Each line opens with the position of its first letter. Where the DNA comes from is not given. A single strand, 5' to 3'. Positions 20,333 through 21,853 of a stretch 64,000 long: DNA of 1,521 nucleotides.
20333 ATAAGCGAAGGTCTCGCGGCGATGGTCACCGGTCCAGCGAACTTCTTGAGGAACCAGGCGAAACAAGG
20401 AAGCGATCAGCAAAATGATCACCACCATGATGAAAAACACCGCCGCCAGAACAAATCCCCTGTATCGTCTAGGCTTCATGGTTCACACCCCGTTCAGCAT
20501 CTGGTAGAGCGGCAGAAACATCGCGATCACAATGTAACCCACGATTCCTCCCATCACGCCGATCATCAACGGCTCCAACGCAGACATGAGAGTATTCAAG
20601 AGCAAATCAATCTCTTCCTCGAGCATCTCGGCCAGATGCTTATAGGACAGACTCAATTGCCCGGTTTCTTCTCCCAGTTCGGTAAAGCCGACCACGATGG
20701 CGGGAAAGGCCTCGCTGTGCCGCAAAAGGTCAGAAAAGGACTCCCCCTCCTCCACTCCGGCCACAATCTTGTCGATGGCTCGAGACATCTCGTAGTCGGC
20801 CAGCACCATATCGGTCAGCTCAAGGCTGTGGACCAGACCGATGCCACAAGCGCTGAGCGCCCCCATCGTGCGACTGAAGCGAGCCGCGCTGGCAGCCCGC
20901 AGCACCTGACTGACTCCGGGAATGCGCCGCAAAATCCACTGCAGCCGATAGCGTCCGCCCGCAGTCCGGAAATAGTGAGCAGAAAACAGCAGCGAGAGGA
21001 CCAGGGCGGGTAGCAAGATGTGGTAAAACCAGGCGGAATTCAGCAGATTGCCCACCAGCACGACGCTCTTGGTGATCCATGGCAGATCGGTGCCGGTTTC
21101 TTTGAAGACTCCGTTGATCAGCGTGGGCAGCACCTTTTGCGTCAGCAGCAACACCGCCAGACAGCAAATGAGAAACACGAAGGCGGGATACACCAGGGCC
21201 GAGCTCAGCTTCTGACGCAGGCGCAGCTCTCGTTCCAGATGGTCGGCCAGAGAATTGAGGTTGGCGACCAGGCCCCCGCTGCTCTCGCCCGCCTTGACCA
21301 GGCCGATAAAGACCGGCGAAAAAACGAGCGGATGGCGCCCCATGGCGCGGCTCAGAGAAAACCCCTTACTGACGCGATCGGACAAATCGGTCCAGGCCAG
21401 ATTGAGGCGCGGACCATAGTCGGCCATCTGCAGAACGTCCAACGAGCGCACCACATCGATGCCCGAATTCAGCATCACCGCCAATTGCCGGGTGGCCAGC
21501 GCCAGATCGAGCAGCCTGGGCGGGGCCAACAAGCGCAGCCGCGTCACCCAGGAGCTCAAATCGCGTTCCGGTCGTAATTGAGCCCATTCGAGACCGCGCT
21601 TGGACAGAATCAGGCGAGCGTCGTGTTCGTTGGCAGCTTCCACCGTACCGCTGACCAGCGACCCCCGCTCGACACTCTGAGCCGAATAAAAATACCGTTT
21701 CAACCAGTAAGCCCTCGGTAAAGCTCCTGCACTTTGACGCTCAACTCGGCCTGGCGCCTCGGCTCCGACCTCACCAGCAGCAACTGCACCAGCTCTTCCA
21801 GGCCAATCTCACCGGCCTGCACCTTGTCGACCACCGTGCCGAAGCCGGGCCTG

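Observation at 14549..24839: Two-component-wired, ATPase-less type IV filament / T2SS-like operon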

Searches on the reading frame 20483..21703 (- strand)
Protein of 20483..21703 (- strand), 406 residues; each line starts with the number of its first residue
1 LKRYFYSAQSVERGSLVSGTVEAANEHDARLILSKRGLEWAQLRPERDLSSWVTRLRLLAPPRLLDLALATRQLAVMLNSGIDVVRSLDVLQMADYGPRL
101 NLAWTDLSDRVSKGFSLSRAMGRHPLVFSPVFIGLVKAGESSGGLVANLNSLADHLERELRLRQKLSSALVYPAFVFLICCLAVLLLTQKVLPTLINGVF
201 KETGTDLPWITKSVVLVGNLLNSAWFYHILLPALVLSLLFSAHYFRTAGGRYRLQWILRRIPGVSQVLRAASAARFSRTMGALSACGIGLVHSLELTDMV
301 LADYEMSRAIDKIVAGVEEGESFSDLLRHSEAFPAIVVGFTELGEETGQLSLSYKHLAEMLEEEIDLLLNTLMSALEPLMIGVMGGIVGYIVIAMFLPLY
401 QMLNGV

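Call 4: search_protein_families(library=pfam, proteins=[window:20483-21703:-], max_evalue=0.01)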
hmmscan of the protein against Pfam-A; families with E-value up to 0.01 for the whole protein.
window:20483-21703:- (406 aa): 1 family
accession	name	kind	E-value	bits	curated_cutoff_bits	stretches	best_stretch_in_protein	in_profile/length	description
PF00482.28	T2SSF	-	2.2e-49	167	25.2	2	71-193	2-125/125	Type II secretion system (T2SS), protein F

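Call 5: search_protein_families(library=ncbifam, proteins=[window:20483-21703:-], max_evalue=0.01)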
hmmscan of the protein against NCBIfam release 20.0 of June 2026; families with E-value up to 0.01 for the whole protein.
window:20483-21703:- (406 aa): 6 families
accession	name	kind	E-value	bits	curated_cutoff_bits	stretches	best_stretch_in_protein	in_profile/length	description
TIGR02120.1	GspF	equivalog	1.4e-81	274.9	424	1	12-404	8-399/401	type II secretion system inner membrane protein GspF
NF052607.1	T4PiliAsmPilCThrm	equivalog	6.1e-72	242.9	700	1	1-404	1-402/406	type IV pilus assembly protein PilC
NF052606.1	T4PiliAsmPilCMyx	equivalog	1.4e-62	211.9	700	1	11-404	28-416/419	type IV pilus assembly protein PilC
NF007861.0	PRK10573.1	equivalog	1.3e-56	192.4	401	1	67-402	61-394/401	protein transport protein HofC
NF047826.1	T3SSXpsF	equivalog_domain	1.1e-55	189.1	650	1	1-404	1-402/405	type II secretion system protein XpsF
NF041012.2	T4P_ComGB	equivalog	2.9e-33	115.6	240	1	72-404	8-332/332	competence type IV pilus assembly protein ComGB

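Call 24: find_homologous_proteins(query=window:20483-21703:-, max_evalue=1e-20)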
Query window:20483-21703:- (406 aa): 3423 proteins with E <= 1e-20 among 8000 candidates; the best 120 are listed.
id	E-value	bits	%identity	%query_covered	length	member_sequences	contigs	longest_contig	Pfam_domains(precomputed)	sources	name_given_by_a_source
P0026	4.8e-248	841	96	100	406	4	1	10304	PF00482.29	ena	-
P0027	1.9e-236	802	90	100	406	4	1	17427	PF00482.29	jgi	jgi:type II secretory pathway component PulF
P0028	3.0e-235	798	90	100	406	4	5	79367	PF00482.29,PF28597.1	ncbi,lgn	-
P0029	1.2e-234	796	90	100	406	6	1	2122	PF00482.29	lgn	-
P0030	1.5e-229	780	87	100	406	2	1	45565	PF00482.29,PF28597.1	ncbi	-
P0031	4.4e-228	775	87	100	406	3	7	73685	PF00482.29,PF28597.1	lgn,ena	-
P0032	2.6e-226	769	86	100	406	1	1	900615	PF00482.29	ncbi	ncbi:MAG: type II secretion system F family protein [Vulcanimicrobiota bacterium]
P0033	1.0e-222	757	85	100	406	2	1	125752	PF00482.29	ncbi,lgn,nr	ncbi:type II secretion system F family protein [bacterium]|nr:type II secretion system F family prot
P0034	2.4e-220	749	84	100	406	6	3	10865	PF00482.29,PF28597.1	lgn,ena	-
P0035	3.2e-203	693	77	100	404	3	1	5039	PF00482.29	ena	-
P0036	2.7e-202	690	77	100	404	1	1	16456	PF00482.29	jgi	jgi:type IV pilus assembly protein PilC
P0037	2.0e-192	657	74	100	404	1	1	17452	PF00482.29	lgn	-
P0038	2.9e-175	601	67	100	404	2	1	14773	PF00482.29,PF28597.1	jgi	-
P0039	1.7e-167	575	67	97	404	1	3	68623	PF00482.29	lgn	-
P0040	5.9e-165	567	65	100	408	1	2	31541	PF00482.29,PF28597.1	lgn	-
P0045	1.2e-118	415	51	97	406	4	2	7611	PF00482.29,PF28597.1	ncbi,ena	-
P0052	3.0e-83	298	37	100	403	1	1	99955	PF00482.29,PF28597.1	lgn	-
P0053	6.5e-81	290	38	100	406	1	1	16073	PF00482.29,PF28597.1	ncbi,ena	-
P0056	4.3e-77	278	35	100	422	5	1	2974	PF00482.29,PF28597.1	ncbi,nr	ncbi:MAG: type II secretion system F family protein [Candidatus Eremiobacteraeota bacterium]|nr:type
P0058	3.4e-73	265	39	93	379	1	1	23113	PF00482.29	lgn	-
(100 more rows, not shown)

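Call 25: find_encoding_contigs(protein=P0052, flank=10000, max_places=1)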
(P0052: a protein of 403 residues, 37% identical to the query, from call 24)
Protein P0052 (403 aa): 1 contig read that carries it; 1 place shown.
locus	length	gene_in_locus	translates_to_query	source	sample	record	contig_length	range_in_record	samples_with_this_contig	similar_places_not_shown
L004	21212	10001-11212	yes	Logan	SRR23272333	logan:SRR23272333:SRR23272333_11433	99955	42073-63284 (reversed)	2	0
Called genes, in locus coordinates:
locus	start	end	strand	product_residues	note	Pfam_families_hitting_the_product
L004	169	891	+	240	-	PF06167:Peptidase_M90 (faint)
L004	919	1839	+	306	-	PF25019:LRR_R13L1-DRL21 (faint), PF23211:LRR_LRWD1 (faint), PF00560:LRR_1 (faint), PF23598:LRR_14, PF12799:LRR_4 (weak), PF13855:LRR_8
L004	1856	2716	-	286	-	PF06940:DUF1287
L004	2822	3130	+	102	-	PF01661:Macro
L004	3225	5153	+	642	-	-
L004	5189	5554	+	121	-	-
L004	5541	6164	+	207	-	-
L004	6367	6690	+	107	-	PF07238:PilZ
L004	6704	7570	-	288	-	PF00072:Response_reg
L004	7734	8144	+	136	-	-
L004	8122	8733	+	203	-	-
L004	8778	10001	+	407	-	-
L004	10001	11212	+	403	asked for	PF28597:T2SSF_N (weak), PF00482:T2SSF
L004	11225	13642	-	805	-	PF01590:GAF (faint), PF13185:GAF_2 (faint), PF13492:GAF_3 (faint), PF00512:HisKA, PF02518:HATPase_c, PF14501:HATPase_c_5 (weak)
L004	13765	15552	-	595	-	-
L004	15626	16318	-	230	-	-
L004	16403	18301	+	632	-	PF00027:cNMP_binding, PF05157:MshEN, PF00437:T2SSE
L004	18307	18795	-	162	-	PF06094:GGACT (weak)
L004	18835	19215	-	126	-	-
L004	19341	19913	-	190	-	-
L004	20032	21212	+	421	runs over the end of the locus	PF07719:TPR_2 (faint), PF13181:TPR_8 (faint), PF13428:TPR_14 (faint), PF13432:TPR_16 (faint), PF00515:TPR_1 (faint), PF13374:TPR_10 (faint), PF13424:TPR_12, PF02810:SEC-C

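Call 26: find_encoding_contigs(protein=P0045, flank=10000, max_places=2)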
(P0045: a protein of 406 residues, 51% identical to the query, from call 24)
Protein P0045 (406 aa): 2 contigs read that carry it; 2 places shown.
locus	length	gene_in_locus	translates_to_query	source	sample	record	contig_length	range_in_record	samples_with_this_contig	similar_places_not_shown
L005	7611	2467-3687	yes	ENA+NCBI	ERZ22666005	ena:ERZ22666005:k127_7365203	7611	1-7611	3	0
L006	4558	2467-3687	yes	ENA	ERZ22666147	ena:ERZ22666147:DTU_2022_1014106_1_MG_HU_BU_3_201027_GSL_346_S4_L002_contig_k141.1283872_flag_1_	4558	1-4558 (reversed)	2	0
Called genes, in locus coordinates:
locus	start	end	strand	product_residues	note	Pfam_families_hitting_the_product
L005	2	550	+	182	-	?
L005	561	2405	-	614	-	PF11028:TMEM260_N, PF00515:TPR_1 (weak), PF07719:TPR_2 (weak)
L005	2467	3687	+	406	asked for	PF28597:T2SSF_N, PF00482:T2SSF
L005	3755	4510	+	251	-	PF20587:DUF6789 (weak)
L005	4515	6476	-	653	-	-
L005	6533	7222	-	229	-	-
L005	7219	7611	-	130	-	?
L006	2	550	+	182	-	?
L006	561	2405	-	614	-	PF11028:TMEM260_N, PF00515:TPR_1 (weak), PF07719:TPR_2 (weak)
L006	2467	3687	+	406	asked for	PF28597:T2SSF_N, PF00482:T2SSF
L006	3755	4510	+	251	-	PF20587:DUF6789 (weak)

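Call 34: find_encoding_contigs(protein=P0058, flank=10000, max_places=1)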
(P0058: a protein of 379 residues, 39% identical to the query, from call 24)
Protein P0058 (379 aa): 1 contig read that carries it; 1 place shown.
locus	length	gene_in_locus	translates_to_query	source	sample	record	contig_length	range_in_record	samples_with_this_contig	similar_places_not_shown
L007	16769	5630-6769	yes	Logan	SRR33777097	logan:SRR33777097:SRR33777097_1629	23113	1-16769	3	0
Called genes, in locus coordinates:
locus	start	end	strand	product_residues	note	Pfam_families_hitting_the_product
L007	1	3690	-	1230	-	?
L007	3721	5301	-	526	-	PF07244:POTRA (faint), PF08479:POTRA_2, PF03865:ShlB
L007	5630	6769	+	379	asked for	PF00482:T2SSF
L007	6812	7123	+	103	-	-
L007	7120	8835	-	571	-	PF13185:GAF_2 (weak), PF01590:GAF (weak), PF00512:HisKA, PF02518:HATPase_c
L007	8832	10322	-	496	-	PF01425:Amidase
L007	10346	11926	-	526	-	PF04389:Peptidase_M28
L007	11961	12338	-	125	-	PF13778:DUF4174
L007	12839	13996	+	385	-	PF20215:DUF6575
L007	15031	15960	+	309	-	PF13280:WYL, PF25583:WCX (weak)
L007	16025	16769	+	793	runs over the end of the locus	PF00270:DEAD, PF00271:Helicase_C, PF22590:Cas3-like_C_2, PF18019:Cas3_HD (weak)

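Call 35: find_encoding_contigs(protein=P0053, flank=10000, max_places=1)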
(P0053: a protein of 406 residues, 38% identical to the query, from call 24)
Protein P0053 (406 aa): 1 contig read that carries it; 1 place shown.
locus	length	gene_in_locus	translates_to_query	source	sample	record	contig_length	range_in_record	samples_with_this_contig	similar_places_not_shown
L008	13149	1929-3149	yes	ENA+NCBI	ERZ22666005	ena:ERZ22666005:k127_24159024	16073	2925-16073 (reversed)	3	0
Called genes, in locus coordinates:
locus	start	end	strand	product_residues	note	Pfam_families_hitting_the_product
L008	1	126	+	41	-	?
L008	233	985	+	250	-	-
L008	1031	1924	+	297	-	PF00072:Response_reg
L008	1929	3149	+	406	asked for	PF28597:T2SSF_N, PF00482:T2SSF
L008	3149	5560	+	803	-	PF13185:GAF_2 (faint), PF01590:GAF, PF00512:HisKA, PF02518:HATPase_c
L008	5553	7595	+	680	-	PF00072:Response_reg, PF03704:BTAD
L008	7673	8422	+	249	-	-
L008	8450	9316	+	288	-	PF00072:Response_reg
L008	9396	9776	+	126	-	-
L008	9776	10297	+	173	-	-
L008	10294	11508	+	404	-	PF01436:NHL (faint)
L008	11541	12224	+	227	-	-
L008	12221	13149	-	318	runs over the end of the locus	PF27355:MJ1278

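Call 37: find_homologous_proteins(query=L004:16403-18301:+, max_evalue=1e-30)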
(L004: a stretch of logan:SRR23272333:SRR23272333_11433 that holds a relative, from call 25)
Query L004:16403-18301:+ (632 aa): 18 proteins with E <= 1e-30 among 8000 candidates.
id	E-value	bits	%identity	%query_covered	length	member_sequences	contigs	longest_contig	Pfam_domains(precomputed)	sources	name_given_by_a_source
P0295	0.0e+0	1401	100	100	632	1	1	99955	PF05157.21,PF00437.27,PF00027.36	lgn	-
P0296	6.1e-214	730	53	100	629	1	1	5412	PF05157.21,PF00437.27,PF00027.36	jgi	jgi:CRP-like cAMP-binding protein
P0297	2.4e-201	688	51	99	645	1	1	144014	PF05157.21,PF00437.27,PF00027.36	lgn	-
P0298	8.2e-193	660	48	99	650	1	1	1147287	PF05157.21,PF00437.27,PF00027.36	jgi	jgi:Tfp pilus assembly pilus retraction ATPase PilT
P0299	7.7e-192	657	49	99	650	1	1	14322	PF05157.21,PF00437.27,PF00027.36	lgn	-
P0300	4.3e-189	648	49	100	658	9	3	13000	PF05157.21,PF00437.27,PF00027.36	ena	-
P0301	7.2e-187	640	48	99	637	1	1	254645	PF05157.21,PF00437.27,PF00027.36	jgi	jgi:type IV pilus assembly protein PilB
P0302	2.5e-186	639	48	100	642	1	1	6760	PF05157.21,PF00437.27,PF00027.36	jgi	-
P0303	5.6e-183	628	47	99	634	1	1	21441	PF05157.21,PF00437.27,PF00027.36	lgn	-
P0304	5.2e-180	618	48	99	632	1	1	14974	PF05157.21,PF00437.27,PF00027.36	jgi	jgi:type IV pilus assembly protein PilB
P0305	2.5e-177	609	47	100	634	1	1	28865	PF05157.21,PF00437.27,PF00027.36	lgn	-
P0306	6.1e-170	584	46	99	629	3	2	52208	PF05157.21,PF00437.27,PF00027.36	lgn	-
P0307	5.3e-163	562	44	99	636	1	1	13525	PF05157.21,PF00437.27,PF00027.36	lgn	-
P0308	4.3e-162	559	44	99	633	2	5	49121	PF05157.21,PF00437.27,PF00027.36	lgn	-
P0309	1.5e-161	557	45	99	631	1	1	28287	PF05157.21,PF00437.27,PF00027.36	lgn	-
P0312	2.8e-139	483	40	99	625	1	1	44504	PF05157.21,PF00437.27,PF00027.36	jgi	jgi:CRP-like cAMP-binding protein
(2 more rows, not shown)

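Call 38: find_encoding_contigs(protein=P0298, flank=10000, max_places=1)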
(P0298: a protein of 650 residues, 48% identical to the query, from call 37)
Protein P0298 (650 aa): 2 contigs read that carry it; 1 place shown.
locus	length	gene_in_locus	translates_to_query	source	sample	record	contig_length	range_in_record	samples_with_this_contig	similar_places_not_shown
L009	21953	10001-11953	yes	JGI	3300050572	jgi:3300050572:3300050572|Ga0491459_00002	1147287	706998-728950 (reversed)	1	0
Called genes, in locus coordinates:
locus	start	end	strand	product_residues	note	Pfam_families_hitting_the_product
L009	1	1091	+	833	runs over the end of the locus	PF03176:MMPL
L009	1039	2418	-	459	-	-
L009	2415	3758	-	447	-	-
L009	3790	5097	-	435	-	-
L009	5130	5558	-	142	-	PF02861:Clp_N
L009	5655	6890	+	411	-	PF01547:SBP_bac_1, PF13416:SBP_bac_8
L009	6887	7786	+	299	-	PF00528:BPD_transp_1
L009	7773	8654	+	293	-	PF00528:BPD_transp_1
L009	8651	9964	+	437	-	-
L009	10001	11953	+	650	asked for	PF00027:cNMP_binding, PF05157:MshEN, PF00437:T2SSE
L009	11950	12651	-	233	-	PF07238:PilZ (weak)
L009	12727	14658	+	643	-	-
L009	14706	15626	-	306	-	-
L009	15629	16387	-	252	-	PF00378:ECH_1, PF16113:ECH_2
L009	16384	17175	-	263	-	PF03692:CxxCxxCC (weak)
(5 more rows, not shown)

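Call 39: find_encoding_contigs(protein=P0312, flank=10000, max_places=1)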
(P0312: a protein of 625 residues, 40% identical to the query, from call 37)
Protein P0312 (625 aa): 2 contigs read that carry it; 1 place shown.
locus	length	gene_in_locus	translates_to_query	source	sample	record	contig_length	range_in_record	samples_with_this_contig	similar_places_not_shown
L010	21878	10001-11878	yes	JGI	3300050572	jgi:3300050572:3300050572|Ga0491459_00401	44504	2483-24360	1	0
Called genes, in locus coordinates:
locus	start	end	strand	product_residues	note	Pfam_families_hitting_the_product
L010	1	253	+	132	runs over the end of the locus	-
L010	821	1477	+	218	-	PF14319:Zn_Tnp_IS91, PF04986:Y2_Tnp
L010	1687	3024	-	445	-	PF14319:Zn_Tnp_IS91, PF04986:Y2_Tnp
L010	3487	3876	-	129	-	-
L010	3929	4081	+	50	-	-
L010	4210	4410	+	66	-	PF21531:Rv2175c_wHTH (weak), PF12728:HTH_17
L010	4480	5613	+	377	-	PF14659:Phage_int_SAM_3, PF00589:Phage_integrase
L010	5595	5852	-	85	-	-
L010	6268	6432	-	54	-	-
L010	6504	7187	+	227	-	PF14319:Zn_Tnp_IS91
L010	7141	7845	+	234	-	PF04986:Y2_Tnp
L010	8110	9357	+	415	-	PF05593:RHS_repeat (faint), PF25023:TEN_YD-shell (weak)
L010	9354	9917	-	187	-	PF05099:TerB (weak)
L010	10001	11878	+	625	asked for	PF00027:cNMP_binding, PF05157:MshEN (weak), PF00437:T2SSE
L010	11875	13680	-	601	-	PF05226:CHASE2, PF00211:Guanylate_cyc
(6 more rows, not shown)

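Call 42: find_encoding_contigs(protein=P0056, flank=10000, max_places=6)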
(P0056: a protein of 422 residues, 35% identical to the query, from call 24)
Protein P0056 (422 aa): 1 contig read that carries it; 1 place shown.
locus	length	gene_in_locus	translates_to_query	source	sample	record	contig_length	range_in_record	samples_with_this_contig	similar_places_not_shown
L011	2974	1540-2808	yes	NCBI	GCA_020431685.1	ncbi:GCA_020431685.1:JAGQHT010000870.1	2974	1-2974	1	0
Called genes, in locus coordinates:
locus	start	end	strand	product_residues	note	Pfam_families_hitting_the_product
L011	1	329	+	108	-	?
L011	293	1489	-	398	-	PF00246:Peptidase_M14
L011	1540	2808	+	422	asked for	PF28597:T2SSF_N (weak), PF00482:T2SSF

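Call 43: list_cluster_members(proteins=[P0056, P0005, P0007, P0014, P0033, P0028, P0030, P0045, P0053])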
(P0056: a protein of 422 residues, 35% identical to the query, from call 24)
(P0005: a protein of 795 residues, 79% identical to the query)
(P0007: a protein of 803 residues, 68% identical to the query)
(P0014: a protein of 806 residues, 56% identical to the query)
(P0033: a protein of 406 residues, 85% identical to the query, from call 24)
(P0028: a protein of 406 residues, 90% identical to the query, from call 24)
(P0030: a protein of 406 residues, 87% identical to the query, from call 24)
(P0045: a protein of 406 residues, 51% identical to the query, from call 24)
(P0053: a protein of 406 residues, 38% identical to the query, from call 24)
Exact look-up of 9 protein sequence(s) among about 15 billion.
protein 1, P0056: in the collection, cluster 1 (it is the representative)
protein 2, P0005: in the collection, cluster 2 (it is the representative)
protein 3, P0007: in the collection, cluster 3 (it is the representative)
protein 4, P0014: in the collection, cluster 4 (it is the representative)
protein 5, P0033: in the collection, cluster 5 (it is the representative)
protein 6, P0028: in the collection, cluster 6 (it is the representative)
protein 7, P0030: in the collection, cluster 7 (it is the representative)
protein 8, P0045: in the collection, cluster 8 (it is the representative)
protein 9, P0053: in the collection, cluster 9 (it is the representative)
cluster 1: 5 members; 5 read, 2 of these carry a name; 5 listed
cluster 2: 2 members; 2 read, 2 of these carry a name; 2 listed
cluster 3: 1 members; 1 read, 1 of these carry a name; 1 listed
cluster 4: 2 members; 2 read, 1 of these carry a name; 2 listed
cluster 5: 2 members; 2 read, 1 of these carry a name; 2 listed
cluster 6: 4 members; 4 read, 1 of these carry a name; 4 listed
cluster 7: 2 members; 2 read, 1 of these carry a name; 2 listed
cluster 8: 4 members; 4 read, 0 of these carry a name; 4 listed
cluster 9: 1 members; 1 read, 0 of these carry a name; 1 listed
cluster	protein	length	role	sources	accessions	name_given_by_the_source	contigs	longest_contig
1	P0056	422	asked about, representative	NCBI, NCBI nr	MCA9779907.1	MAG: type II secretion system F family protein [Candidatus Eremiobacteraeota bacterium] | type II secretion system F family protein [Candidatus Eremiobacteraeota bacterium]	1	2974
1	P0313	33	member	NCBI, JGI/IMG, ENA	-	hypothetical protein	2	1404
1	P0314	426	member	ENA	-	-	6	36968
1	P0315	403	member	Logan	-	-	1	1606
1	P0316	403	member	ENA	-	-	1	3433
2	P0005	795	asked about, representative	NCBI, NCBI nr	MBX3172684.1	MAG: hypothetical protein KF760_35125 [Candidatus Eremiobacteraeota bacterium] | hypothetical protein [Candidatus Eremiobacteraeota bacterium]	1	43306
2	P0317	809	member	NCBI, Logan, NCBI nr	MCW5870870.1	MAG: hypothetical protein KIS61_26665 [Candidatus Eremiobacteraeota bacterium] | hypothetical protein [Candidatus Eremiobacteraeota bacterium]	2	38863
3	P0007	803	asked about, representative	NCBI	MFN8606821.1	MAG: hypothetical protein U0931_04775 [Vulcanimicrobiota bacterium]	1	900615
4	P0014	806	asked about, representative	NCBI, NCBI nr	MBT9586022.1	hypothetical protein IV102_21960 [bacterium] | hypothetical protein [bacterium]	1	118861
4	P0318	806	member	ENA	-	-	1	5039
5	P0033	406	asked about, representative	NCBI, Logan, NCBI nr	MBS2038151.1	type II secretion system F family protein [bacterium]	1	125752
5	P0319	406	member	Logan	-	-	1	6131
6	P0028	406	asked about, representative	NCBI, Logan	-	-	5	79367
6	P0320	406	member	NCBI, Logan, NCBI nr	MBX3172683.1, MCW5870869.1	MAG: type II secretion system F family protein [Candidatus Eremiobacteraeota bacterium] | type II secretion system F family protein [Candidatus Eremiobacteraeota bacterium]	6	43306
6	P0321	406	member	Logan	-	-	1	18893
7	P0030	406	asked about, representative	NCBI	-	-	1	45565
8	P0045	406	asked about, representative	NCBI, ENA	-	-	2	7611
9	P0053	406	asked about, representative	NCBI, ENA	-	-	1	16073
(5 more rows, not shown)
